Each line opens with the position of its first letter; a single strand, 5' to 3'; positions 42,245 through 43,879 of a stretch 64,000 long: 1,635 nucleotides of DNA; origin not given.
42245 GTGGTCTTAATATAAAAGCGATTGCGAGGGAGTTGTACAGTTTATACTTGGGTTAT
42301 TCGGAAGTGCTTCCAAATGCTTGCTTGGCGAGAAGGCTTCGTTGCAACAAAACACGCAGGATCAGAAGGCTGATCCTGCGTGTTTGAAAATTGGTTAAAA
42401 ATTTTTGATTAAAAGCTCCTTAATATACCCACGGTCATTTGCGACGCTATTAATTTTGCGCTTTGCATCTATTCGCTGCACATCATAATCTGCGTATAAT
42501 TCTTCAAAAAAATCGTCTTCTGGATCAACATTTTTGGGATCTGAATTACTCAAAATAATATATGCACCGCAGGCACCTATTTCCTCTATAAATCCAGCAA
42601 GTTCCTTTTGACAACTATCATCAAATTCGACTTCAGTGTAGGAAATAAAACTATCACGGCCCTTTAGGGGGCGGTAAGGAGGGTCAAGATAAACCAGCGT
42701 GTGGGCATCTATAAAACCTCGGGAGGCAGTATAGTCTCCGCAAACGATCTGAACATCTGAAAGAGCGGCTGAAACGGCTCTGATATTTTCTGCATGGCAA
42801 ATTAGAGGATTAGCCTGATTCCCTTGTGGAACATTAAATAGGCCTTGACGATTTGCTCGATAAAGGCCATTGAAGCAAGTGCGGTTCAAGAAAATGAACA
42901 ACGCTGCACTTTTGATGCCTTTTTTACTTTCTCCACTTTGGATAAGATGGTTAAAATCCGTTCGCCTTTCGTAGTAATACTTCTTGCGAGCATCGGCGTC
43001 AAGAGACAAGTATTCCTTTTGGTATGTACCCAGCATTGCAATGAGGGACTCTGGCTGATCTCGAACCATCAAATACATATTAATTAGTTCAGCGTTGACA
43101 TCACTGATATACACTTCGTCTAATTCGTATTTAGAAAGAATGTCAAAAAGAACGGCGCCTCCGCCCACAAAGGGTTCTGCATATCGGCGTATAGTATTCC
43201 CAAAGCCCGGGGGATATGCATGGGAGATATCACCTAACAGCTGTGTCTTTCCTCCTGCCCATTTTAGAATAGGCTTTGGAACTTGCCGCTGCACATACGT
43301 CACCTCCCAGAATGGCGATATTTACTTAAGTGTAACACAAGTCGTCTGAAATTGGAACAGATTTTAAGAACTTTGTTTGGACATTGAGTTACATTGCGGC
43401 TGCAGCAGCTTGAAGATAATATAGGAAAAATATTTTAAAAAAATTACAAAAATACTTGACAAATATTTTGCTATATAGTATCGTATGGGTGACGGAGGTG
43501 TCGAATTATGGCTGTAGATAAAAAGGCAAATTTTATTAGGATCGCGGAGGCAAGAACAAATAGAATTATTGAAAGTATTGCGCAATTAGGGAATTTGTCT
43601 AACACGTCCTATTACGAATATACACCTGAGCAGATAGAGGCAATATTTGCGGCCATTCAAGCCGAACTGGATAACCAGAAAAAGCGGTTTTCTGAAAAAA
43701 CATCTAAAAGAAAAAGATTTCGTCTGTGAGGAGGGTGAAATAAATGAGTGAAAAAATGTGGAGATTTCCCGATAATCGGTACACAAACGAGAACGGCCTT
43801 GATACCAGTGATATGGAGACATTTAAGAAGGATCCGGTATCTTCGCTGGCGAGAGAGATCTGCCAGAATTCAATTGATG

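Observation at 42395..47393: Candidate undescribed defence system: small protein + GHKL ATPase + unknown protein + DUF6339-like protein, divergent from a Dam-family methylase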

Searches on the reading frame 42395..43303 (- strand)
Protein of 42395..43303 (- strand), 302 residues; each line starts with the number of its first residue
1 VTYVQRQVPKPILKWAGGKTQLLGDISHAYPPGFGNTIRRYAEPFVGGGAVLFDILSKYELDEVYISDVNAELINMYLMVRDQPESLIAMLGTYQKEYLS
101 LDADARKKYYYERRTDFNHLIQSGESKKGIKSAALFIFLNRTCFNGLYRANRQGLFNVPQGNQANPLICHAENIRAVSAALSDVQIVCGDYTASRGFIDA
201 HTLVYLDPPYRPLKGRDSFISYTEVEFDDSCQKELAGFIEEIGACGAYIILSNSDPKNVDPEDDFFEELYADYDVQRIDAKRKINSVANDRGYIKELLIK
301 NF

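Call 4: search_protein_families(library=pfam, proteins=[window:42395-43303:-], max_evalue=0.1)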
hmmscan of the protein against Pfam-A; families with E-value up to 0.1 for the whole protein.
window:42395-43303:- (302 aa): 2 families
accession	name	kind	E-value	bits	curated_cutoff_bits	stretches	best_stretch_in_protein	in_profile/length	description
PF02086.21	MethyltransfD12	-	1.2e-52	179.6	22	1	15-284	1-253/253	D12 class N6 adenine-specific DNA methyltransferase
PF06227.17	Poxv_Bcl-2-like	-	0.014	15.7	23.6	1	72-144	39-108/156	Poxvirus Bcl-2-like proteins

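Call 5: search_protein_families(library=padloc, proteins=[window:42395-43303:-], max_evalue=0.1)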
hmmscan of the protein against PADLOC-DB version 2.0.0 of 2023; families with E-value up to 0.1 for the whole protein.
window:42395-43303:- (302 aa): 23 families
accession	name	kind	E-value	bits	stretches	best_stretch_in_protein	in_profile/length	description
PDLC03735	oMTase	-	1.6e-86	288.2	1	5-302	3-282/284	orphan methyltransferase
PDLC03294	MTase_II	-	3.4e-83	277.4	1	9-301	4-270/272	Type II methyltransferase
PDLC03261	MTase_II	-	3.4e-54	182.2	1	8-290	23-276/643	Type II methyltransferase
PDLC03729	oMTase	-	6.8e-52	174.6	1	10-298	5-265/275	orphan methyltransferase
PDLC03266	MTase_II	-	1.6e-50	170.2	1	5-278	10-262/285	Type II methyltransferase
PDLC03247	MTase_II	-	4.3e-24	83.2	1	11-213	4-186/282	Type II methyltransferase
PDLC03264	MTase_II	-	2.3e-21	74.4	1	7-299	9-280/306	Type II methyltransferase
PDLC03302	MTase_II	-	2.7e-17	60.7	1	11-226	361-556/626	Type II methyltransferase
PDLC03344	MTase_II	-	4.3e-17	60.4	1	10-176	4-153/154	Type II methyltransferase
PDLC03383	MTase_II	-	8e-15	53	1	10-301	19-312/318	Type II methyltransferase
PDLC04018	PD-Lambda-5_B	-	9.8e-14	49.3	1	13-220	8-207/291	-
PDLC03253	MTase_II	-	2e-13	48.7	1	10-215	4-185/253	Type II methyltransferase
PDLC03349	MTase_II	-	1.3e-12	45.5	2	102-241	166-301/374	Type II methyltransferase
PDLC03341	MTase_II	-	7.3e-11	40.1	1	6-215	13-207/316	Type II methyltransferase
PDLC03290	MTase_II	-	2.2e-10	38.3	1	7-214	3-204/292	Type II methyltransferase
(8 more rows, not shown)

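Call 6: search_protein_families(library=ncbifam, proteins=[window:42395-43303:-], max_evalue=0.1)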
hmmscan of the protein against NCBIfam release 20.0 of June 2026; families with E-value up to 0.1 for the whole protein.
window:42395-43303:- (302 aa): 2 families
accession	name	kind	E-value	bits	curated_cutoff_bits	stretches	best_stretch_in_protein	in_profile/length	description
TIGR00571.1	dam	subfamily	5e-75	252.6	114.85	1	10-301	2-267/267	Dam family site-specific DNA-(adenine-N6)-methyltransferase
NF008152.0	PRK10904.1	equivalog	6.9e-38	130.6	441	1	12-298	7-265/271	adenine-specific DNA-methyltransferase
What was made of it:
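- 42395..43303 (-): Dam-family (DpnM-like) N6-adenine DNA methyltransferase, probably GATC-specific. No partner restriction enzyme was found anywhere in the window. PF02086 at 1e-52 and TIGR00571 at 5e-75 (calls 4, 6).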

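Call 88: search_solved_structures(query=window:42395-43303:-, max_evalue=0.001)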
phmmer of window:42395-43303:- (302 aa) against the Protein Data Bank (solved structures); distinct sequences matched with E-value up to 0.001: 7.
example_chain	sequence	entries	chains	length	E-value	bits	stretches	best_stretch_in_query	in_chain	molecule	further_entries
2dpm_A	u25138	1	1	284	4.6e-46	160.5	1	6-302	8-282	PROTEIN (ADENINE-SPECIFIC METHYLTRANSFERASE DPNII 1)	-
2g1p_A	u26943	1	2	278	5.3e-26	94.7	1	11-256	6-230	DNA adenine methylase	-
4rtj_A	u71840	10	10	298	5.6e-26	94.6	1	10-256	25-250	DNA adenine methylase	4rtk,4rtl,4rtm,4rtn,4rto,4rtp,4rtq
4gbe_D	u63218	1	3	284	6.3e-26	94.4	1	10-256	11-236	DNA adenine methylase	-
4gol_D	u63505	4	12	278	7.3e-26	94.2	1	11-256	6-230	DNA adenine methylase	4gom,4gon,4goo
2ore_D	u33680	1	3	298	7.6e-26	94.2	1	10-256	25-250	DNA adenine methylase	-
7m6b_B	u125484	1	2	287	5.9e-12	48.6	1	10-211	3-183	Site-specific DNA-methyltransferase (adenine-specific)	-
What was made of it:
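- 42395..43303 (-): PDB 2dpm DpnM at 4.6e-46, then E. coli Dam (call 88).
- Closest known: DpnII-type GATC restriction-modification cassette. Same: The window methylase is DpnM-like (call 88).
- Checked: Its nearest solved relative is DpnM, 2dpm, at 5e-46 (call 88).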

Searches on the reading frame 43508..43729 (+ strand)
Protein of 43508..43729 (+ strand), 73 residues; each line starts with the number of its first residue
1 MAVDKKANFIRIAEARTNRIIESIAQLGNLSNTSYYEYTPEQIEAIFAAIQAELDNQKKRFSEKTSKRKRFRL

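Call 4: search_protein_families(library=pfam, proteins=[window:43508-43729:+], max_evalue=0.1)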
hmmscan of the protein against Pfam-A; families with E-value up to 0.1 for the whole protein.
window:43508-43729:+ (73 aa): 3 families
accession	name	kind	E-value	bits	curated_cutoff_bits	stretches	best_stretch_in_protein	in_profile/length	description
PF14401.11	RLAN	-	0.041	14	25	1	12-58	37-82/150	RimK-like ATPgrasp N-terminal domain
PF14129.11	DUF4296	-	0.048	14.7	27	1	31-59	58-86/87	Domain of unknown function (DUF4296)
PF13065.11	DUF3928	-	0.067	14.4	30.3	1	15-53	55-93/95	Protein of unknown function (DUF3928)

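Call 5: search_protein_families(library=padloc, proteins=[window:43508-43729:+], max_evalue=0.1)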
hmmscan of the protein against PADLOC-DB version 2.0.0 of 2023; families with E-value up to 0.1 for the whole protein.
window:43508-43729:+ (73 aa): 1 family
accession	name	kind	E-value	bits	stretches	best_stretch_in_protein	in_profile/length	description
PDLC04792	PDC-S01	-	0.0097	12.5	1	18-65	213-260/452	-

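Call 6: search_protein_families(library=ncbifam, proteins=[window:43508-43729:+], max_evalue=0.1)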
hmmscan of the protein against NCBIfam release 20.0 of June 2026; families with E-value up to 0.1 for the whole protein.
window:43508-43729:+ (73 aa): 0 families

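Call 36: search_protein_families(library=phrogs, proteins=[window:43508-43729:+], max_evalue=0.01)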
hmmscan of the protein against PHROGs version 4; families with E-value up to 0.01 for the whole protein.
window:43508-43729:+ (73 aa): 0 families
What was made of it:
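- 43508..43729 (+): S: 73-aa protein with a conserved basic C-terminus (KRKRFRL). It is the first gene of the operon and the fourth core component, and it is absent from PADLOC's model of the system. No Pfam, PADLOC or PHROG family matches it (calls 4, 5, 36).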

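Call 65: list_cluster_members(proteins=[P0002, P0141, P0251, window:43508-43729:+, window:42395-43303:-, P0240, P0349])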
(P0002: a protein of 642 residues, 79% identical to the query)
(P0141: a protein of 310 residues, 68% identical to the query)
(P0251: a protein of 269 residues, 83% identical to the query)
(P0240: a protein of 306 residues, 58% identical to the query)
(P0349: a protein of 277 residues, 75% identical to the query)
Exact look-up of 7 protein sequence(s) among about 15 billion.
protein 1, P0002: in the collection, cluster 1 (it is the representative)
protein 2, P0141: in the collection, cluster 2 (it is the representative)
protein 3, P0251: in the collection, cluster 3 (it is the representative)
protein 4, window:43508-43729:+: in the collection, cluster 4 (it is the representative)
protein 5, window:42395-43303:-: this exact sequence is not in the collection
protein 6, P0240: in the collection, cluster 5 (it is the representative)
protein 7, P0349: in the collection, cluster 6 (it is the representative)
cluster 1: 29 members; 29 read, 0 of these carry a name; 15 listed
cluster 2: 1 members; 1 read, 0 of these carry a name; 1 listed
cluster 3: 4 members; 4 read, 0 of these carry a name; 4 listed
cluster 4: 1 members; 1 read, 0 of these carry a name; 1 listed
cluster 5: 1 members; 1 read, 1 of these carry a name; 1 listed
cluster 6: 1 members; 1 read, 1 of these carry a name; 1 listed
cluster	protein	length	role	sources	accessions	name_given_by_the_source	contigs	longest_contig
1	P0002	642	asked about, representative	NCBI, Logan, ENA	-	-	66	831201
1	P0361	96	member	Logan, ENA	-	-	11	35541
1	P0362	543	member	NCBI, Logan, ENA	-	-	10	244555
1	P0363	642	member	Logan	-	-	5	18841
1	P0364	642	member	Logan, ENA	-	-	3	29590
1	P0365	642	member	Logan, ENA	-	-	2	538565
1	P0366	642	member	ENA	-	-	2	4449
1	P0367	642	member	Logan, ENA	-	-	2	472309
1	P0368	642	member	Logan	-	-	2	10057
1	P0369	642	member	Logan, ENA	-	-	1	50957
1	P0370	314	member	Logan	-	-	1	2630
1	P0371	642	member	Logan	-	-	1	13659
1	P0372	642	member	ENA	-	-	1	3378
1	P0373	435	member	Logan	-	-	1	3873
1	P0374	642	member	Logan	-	-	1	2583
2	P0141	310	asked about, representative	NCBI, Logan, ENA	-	-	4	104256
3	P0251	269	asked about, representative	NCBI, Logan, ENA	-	-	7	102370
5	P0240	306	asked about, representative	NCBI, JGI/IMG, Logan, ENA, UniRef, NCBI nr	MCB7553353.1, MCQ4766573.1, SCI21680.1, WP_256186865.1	hypothetical protein LI033_02290 [bacterium TM223] | hypothetical protein | hypothetical protein n=1 Tax=Faecalibacillus intestinalis TaxID=1982626 ...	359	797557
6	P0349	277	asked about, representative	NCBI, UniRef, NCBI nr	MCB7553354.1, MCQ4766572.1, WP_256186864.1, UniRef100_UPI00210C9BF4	hypothetical protein LI033_02295 [bacterium TM223] | DUF6339 family protein n=1 Tax=Faecalibacillus intestinalis TaxID=1982626 ... | DUF6339 family protein [Faecalibacillus intestinalis]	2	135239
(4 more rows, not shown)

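Call 67: search_protein_representatives(protein=window:43508-43729:+)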
Query: 73 residues. Proteins with E-value up to 0.001 (for the whole library): 1832; up to 1e-10: 51; up to 1e-30: 0. The best 150 are listed.
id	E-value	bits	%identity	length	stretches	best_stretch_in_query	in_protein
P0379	2.8e-19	84.3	70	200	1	4-73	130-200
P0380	6.7e-16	73.7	59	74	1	4-72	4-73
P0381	1.0e-14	70.0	53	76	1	5-70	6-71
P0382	1.1e-14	69.9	57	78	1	5-73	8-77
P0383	1.5e-14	69.4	58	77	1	5-73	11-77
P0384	2.0e-14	69.0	52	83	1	3-73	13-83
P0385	6.1e-14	67.5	58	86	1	1-57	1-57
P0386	2.5e-13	65.6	52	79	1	5-67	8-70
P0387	3.1e-13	65.3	51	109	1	4-66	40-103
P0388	1.2e-12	63.5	51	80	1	5-73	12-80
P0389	1.6e-12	63.1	51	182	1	5-73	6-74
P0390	1.7e-12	63.0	48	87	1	4-70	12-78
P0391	3.2e-12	62.1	46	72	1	5-73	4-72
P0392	3.4e-12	62.1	49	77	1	4-72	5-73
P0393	3.9e-12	61.9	55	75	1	5-72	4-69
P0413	3.0e-11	59.1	49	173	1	4-68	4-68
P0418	4.5e-11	58.5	50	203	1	5-72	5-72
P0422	5.8e-11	58.2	49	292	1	5-72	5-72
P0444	1.9e-10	56.6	50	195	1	5-72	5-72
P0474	8.9e-10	54.5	41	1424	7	9-47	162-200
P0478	9.1e-10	54.4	50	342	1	4-71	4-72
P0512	2.7e-09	52.9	45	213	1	5-72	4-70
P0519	3.4e-09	52.7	45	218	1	4-68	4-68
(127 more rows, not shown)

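Call 68: search_protein_families(library=pfam, proteins=[P0422, P0478, P0418, P0444, P0512, P0519, P0474, P0379, P0389, P0413], max_evalue=0.01)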
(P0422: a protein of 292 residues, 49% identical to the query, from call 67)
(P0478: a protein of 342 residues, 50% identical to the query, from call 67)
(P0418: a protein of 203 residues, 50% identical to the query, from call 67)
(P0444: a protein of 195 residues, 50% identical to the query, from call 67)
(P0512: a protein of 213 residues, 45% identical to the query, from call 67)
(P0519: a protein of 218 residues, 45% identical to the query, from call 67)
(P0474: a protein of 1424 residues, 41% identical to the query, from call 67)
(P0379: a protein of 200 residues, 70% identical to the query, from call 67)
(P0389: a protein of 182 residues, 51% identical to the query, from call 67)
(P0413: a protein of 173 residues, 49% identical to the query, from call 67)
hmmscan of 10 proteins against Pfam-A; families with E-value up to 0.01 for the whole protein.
P0422 (292 aa): 1 family
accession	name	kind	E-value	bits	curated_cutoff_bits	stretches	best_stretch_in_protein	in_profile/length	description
PF03692.20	CxxCxxCC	-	1.8e-09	38.6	23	1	91-187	2-73/85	Putative zinc- or iron-chelating domain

P0478 (342 aa): 0 families

P0418 (203 aa): 0 families

P0444 (195 aa): 2 families
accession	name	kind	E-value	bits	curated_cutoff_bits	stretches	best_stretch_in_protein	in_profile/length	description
PF01230.28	HIT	-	2.1e-25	89.6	21.5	1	101-189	7-97/98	HIT domain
PF11969.13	DcpS_C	-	7.9e-17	62.2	24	1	100-186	14-101/114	Scavenger mRNA decapping enzyme C-term binding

P0512 (213 aa): 2 families
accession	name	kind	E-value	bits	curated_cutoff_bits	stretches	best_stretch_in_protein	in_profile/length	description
PF14267.11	DUF4357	-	3.1e-18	65.9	38.4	1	157-208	3-54/54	Domain of unknown function (DUF4357)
PF18755.6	RAMA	-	0.0077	16.6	35.2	0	165-210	50-96/107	Restriction Enzyme Adenine Methylase Associated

P0519 (218 aa): 1 family
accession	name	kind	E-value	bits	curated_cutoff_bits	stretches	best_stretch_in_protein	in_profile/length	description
PF03692.20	CxxCxxCC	-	0.0024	19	23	1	28-91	6-71/85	Putative zinc- or iron-chelating domain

P0474 (1424 aa): 14 families
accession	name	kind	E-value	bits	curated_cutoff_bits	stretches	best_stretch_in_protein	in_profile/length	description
PF08974.15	DUF1877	-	1e-10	42.4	22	0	142-179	76-109/163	Domain of unknown function (DUF1877)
PF09838.14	DUF2065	-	1.8e-09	38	24.3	0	161-183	22-44/56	Uncharacterized protein conserved in bacteria (DUF2065)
PF00808.29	CBFD_NFYB_HMF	-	1.3e-08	35.4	21.4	0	156-192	11-48/65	Histone-like transcription factor (CBF/NF-Y) and archaeal histone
PF02650.20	HTH_WhiA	-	6.2e-08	33.4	27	0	159-186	39-66/84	WhiA C-terminal HTH domain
PF06628.17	Catalase-rel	-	1.3e-07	32.1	30.1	0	151-170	12-31/65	Catalase-related immune-responsive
PF11334.13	DUF3136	-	3.3e-06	27.2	27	0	198-215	16-33/64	Protein of unknown function (DUF3136)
PF07540.16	NOC3p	-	3.5e-06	27.8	26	0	159-195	3-40/92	Nucleolar complex-associated protein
PF12419.13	DUF3670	-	4.6e-06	26.8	27.6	0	144-175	93-124/136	SNF2 Helicase protein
PF17733.7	KPWE_dom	-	1.1e-05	25.8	27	0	195-212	5-22/48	PEX14-like KPWE domain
PF04814.19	HNF-1_N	-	2.7e-05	25.1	29.7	0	194-319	1-113/175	Hepatocyte nuclear factor 1 (HNF-1), N terminus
PF09210.16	BE_C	-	3.3e-05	24.7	25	0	1191-1224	59-92/101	1,4-alpha-glucan branching enzyme, C-terminal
PF20184.3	DUF6547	-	0.00038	21.2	27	0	203-246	26-69/117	Family of unknown function (DUF6547)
PF01498.24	HTH_Tnp_Tc3_2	-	0.00054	20.6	31.5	0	163-189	2-28/72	Transposase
PF07739.18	TipAS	-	0.0013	19.6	23.8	0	1148-1191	14-59/117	TipAS antibiotic-recognition domain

P0379 (200 aa): 0 families

P0389 (182 aa): 0 families

P0413 (173 aa): 0 families

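Call 74: find_related_loci(query=A6, collection=metagenome_contigs, flank=6000)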
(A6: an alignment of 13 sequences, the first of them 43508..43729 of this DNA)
Query A6 (73 aa) in metagenome_contigs; peptide patterns used: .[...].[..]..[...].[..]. (x = any residue, [..] = any of these).
600 stretches matched a pattern (row limit reached: there are more); 592 encode a relative of the query (tblastn E <= 1e-3); the best 80 are kept; 80 distinct loci.
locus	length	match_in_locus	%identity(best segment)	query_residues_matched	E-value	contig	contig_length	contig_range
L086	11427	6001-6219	81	1-73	1e-36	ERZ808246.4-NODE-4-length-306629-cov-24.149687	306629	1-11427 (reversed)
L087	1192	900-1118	81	1-73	2e-37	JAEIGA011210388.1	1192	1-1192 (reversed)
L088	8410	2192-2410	79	1-73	4e-36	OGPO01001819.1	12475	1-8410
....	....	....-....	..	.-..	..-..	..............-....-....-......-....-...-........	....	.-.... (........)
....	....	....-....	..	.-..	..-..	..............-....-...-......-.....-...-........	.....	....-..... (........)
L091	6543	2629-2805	86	1-59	1e-30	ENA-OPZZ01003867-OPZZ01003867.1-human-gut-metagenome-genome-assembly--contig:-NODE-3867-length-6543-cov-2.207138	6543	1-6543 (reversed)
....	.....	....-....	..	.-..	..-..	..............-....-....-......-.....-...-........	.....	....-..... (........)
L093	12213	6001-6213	65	3-73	2e-29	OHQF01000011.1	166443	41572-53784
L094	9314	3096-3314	67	1-73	2e-28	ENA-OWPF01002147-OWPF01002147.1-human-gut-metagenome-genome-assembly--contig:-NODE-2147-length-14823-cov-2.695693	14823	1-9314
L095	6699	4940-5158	66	1-73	5e-28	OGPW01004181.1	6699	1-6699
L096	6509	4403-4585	75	1-61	8e-28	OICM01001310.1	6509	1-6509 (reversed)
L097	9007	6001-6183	75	1-61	8e-28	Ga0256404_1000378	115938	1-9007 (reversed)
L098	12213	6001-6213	70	4-73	3e-27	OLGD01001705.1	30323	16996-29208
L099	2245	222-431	67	4-73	1e-26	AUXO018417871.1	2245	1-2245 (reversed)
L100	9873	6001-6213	68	3-73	3e-30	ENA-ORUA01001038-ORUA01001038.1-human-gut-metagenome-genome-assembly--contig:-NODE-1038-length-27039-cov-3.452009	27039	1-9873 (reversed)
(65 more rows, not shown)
